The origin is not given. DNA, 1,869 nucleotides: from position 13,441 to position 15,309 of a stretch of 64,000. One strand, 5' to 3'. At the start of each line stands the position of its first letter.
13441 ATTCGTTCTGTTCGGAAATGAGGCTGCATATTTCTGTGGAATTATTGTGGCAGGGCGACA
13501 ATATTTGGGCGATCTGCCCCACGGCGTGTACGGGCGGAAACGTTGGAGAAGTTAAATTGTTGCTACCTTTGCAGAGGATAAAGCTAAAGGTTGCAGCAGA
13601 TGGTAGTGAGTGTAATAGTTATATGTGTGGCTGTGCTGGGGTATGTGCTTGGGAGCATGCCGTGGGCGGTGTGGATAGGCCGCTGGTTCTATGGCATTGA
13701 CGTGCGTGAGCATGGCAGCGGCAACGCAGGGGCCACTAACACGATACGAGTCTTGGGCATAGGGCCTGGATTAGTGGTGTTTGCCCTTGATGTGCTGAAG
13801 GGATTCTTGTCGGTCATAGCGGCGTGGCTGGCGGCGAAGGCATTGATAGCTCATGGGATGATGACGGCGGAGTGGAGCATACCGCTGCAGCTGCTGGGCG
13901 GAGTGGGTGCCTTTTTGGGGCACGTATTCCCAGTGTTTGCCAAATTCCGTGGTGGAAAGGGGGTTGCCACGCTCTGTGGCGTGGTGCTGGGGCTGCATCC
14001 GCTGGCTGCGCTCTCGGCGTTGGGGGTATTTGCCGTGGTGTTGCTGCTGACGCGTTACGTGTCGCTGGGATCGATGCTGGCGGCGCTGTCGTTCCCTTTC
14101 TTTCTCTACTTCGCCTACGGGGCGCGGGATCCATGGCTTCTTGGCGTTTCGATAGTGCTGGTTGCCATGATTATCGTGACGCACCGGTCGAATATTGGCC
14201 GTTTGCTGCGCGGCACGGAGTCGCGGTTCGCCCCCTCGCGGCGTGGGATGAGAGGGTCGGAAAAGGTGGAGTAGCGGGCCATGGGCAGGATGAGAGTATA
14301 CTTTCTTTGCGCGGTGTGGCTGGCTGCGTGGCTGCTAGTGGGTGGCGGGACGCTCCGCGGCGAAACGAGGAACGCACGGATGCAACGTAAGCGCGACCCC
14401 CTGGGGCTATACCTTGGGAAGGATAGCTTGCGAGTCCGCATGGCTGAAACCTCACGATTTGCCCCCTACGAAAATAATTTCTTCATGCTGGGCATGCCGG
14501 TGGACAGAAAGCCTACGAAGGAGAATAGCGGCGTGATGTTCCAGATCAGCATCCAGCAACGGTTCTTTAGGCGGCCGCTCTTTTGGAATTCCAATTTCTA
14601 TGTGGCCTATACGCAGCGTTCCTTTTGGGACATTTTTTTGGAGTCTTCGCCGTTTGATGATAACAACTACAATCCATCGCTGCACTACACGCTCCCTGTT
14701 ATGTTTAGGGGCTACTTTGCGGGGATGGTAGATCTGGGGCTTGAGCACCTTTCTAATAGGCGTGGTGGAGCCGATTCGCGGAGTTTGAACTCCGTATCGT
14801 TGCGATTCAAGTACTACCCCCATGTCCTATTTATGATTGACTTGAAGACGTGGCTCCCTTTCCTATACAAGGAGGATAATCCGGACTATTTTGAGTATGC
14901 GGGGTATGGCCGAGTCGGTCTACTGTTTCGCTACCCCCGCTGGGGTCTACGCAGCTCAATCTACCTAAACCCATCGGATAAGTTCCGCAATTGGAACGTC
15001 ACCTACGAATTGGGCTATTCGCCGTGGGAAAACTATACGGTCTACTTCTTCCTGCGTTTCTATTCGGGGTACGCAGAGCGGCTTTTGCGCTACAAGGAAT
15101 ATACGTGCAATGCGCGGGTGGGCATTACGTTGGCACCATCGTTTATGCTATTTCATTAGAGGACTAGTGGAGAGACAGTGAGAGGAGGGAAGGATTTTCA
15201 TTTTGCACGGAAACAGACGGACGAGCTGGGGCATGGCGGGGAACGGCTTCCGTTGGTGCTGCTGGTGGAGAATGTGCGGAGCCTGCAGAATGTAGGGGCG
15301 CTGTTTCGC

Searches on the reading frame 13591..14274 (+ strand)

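Call 48: search_protein_families(library=pfam, proteins=[window:13591-14274:+], max_evalue=0.0001)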
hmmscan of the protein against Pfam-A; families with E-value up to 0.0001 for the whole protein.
window:13591-14274:+ (227 aa): 1 family
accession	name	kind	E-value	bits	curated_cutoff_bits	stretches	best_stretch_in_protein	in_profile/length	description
PF02660.20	G3P_acyltransf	-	3.9e-55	186.8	24.1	1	16-205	1-164/164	Glycerol-3-phosphate acyltransferase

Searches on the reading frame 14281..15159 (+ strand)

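Call 48: search_protein_families(library=pfam, proteins=[window:14281-15159:+], max_evalue=0.0001)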
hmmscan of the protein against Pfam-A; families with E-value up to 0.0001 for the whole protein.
window:14281-15159:+ (292 aa): 1 family
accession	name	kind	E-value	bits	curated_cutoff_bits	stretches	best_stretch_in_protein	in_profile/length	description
PF02253.21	PLA1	-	4.1e-33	115.5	27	1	79-284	49-257/257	Phospholipase A1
